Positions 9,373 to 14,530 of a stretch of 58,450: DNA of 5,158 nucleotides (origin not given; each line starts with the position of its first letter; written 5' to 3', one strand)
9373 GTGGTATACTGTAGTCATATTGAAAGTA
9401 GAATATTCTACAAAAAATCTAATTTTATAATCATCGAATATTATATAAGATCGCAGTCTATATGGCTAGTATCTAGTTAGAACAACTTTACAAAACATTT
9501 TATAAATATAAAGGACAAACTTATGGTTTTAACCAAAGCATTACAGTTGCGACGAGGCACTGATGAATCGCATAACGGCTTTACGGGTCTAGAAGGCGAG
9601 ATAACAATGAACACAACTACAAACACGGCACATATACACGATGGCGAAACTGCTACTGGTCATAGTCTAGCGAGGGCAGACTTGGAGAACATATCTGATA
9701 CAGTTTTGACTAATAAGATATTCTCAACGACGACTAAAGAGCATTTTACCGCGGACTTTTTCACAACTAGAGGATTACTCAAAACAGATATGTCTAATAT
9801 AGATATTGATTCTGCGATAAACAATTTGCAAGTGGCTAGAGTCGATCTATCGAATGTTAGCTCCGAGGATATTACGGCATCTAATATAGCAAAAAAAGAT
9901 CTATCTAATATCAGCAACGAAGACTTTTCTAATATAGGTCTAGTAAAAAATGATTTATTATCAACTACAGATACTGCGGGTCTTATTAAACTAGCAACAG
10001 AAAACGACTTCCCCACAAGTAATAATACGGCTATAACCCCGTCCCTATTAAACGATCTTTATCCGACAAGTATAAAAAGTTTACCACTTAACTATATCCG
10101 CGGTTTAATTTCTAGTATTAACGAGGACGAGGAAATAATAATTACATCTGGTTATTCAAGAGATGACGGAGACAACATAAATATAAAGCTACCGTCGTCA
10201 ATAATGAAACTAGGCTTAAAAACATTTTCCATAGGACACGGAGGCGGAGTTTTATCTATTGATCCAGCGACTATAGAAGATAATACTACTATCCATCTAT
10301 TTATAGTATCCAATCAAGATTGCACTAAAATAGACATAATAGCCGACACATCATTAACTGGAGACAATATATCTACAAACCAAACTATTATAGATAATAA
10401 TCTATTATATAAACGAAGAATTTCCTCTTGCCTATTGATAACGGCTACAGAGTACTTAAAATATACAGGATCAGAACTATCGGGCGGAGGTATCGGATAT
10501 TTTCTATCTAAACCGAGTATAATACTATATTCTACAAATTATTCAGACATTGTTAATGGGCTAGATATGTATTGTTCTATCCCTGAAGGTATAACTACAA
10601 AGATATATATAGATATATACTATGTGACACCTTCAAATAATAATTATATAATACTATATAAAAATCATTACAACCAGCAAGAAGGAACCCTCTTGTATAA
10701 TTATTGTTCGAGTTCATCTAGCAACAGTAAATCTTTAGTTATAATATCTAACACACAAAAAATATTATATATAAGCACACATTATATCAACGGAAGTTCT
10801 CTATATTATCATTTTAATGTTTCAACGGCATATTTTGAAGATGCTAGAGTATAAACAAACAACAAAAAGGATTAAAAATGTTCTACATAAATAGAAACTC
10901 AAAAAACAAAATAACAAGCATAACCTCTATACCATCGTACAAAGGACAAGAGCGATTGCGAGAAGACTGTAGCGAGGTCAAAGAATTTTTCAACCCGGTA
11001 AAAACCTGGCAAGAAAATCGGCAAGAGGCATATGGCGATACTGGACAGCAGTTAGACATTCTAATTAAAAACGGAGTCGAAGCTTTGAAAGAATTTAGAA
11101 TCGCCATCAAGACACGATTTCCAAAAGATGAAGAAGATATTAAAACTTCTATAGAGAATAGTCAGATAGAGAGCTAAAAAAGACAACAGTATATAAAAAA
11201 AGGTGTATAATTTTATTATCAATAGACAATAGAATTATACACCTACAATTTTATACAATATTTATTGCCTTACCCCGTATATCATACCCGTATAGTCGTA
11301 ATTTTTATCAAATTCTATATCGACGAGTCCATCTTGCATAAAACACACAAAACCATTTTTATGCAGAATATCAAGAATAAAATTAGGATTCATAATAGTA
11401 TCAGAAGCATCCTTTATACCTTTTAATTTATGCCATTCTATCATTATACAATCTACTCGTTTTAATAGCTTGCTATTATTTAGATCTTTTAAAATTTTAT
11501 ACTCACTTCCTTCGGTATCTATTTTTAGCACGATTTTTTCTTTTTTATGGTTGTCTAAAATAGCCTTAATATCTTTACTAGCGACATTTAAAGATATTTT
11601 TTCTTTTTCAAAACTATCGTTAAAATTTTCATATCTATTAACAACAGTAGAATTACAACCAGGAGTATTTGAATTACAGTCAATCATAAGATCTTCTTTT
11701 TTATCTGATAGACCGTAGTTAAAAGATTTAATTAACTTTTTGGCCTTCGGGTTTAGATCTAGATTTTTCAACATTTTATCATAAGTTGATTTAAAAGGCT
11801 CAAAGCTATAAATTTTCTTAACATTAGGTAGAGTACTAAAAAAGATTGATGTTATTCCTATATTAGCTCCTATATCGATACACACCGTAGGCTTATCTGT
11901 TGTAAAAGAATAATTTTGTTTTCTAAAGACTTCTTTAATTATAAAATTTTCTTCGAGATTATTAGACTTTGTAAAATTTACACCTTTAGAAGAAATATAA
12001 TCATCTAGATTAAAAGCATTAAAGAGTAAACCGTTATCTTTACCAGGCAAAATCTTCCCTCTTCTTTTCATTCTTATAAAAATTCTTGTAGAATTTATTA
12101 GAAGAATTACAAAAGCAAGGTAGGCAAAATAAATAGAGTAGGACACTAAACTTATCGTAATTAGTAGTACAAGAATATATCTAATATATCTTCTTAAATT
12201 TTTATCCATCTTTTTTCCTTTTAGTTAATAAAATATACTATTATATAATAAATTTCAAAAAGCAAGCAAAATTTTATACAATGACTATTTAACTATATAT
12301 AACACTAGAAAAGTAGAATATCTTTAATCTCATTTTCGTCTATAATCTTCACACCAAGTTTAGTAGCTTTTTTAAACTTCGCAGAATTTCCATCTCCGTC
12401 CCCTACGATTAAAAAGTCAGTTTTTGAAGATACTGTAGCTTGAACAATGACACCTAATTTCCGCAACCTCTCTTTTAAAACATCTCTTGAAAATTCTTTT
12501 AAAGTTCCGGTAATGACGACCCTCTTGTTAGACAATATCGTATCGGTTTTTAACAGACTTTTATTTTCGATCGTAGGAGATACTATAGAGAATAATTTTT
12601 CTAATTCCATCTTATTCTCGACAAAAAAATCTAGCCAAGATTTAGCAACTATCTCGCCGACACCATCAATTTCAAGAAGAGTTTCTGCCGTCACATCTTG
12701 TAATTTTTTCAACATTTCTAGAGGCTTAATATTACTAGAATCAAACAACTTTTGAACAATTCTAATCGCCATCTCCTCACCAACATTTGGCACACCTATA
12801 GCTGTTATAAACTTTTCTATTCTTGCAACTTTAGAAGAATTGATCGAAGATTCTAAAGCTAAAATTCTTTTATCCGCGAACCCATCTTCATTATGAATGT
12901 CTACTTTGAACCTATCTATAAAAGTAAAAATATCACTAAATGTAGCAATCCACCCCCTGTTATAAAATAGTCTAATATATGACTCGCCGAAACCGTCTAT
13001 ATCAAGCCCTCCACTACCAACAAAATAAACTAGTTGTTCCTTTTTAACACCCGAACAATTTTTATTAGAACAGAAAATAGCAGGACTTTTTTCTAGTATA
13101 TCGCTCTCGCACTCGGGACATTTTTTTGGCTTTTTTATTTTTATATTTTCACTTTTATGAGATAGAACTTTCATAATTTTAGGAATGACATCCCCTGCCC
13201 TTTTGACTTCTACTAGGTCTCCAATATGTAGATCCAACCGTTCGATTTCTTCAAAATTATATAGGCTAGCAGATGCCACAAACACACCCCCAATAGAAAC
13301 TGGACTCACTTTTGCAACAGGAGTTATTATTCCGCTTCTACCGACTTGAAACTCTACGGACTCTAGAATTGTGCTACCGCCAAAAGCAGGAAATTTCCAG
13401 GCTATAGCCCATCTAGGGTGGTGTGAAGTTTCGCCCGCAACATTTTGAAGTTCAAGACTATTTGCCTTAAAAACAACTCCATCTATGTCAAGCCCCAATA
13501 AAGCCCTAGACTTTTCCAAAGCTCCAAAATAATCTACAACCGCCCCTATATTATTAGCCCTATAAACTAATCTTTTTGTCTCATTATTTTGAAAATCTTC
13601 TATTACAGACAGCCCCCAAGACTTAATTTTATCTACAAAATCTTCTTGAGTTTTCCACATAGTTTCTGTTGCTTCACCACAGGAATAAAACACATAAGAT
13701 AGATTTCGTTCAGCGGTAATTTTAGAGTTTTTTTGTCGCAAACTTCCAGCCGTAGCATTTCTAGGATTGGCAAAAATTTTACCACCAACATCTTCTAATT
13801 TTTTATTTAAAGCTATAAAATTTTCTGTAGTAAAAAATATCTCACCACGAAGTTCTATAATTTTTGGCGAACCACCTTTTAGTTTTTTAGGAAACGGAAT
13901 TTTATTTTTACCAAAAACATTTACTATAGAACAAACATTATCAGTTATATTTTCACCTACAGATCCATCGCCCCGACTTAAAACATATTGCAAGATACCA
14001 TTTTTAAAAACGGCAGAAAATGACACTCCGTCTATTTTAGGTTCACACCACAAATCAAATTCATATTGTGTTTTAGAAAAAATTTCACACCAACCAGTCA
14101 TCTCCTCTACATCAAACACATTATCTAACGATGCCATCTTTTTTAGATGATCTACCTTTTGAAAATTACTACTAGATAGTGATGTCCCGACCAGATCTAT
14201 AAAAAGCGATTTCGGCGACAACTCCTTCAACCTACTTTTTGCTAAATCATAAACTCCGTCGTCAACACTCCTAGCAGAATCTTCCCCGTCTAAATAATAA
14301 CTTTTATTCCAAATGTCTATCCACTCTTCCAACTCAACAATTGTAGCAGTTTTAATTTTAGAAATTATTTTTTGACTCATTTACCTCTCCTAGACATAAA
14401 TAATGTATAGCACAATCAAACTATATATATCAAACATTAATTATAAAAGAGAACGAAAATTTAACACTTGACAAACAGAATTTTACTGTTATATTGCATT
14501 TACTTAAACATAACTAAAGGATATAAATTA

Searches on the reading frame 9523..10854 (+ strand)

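Call 63: search_protein_families(library=pfam, proteins=[window:9523-10854:+], max_evalue=0.001)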
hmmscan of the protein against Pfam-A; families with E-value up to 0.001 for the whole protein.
window:9523-10854:+ (443 aa): 1 family
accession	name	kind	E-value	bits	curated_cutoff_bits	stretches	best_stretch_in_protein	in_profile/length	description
PF18454.7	Mtd_N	-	5.6e-10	39.4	26.3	1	8-43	2-37/37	Major tropism determinant N-terminal domain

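Call 80: search_protein_families(library=padloc, proteins=[window:9523-10854:+], max_evalue=0.00001)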
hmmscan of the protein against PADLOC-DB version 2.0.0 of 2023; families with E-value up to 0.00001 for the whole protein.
window:9523-10854:+ (443 aa): 0 families

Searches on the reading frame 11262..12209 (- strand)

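Call 63: search_protein_families(library=pfam, proteins=[window:11262-12209:-], max_evalue=0.001)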
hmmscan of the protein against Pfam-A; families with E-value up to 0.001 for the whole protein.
window:11262-12209:- (315 aa): 2 families
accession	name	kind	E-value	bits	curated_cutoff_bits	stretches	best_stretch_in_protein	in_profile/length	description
PF05050.19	Methyltransf_21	-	3.1e-16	60.4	22.7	1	112-288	1-172/173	Methyltransferase FkbM domain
PF13383.12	Methyltransf_22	-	0.00022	21.3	22.4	1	196-293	149-237/252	Methyltransferase domain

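Call 80: search_protein_families(library=padloc, proteins=[window:11262-12209:-], max_evalue=0.00001)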
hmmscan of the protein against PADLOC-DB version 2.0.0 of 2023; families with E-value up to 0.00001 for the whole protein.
window:11262-12209:- (315 aa): 0 families

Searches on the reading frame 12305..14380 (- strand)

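Call 63: search_protein_families(library=pfam, proteins=[window:12305-14380:-], max_evalue=0.001)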
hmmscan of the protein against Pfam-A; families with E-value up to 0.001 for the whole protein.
window:12305-14380:- (691 aa): 6 families
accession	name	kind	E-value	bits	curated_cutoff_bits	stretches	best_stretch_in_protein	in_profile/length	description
PF01653.23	DNA_ligase_aden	-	1.2e-70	238.4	27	1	71-332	2-252/253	NAD-dependent DNA ligase adenylation domain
PF03120.22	DNA_ligase_OB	-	3.1e-28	97.9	32.9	1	337-411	2-76/79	NAD-dependent DNA ligase OB-fold domain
PF00533.33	BRCT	-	4.9e-14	52.8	21.3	1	612-688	2-77/78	BRCA1 C Terminus (BRCT) domain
PF12826.13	HHH_2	-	2.3e-09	37.7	27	1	523-591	1-60/64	Helix-hairpin-helix motif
PF12738.14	PTCB-BRCT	-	5.6e-05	23.5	22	1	627-680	9-59/63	twin BRCT domain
PF14520.12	HHH_5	-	0.00024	21.9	27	0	525-584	2-53/57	Helix-hairpin-helix domain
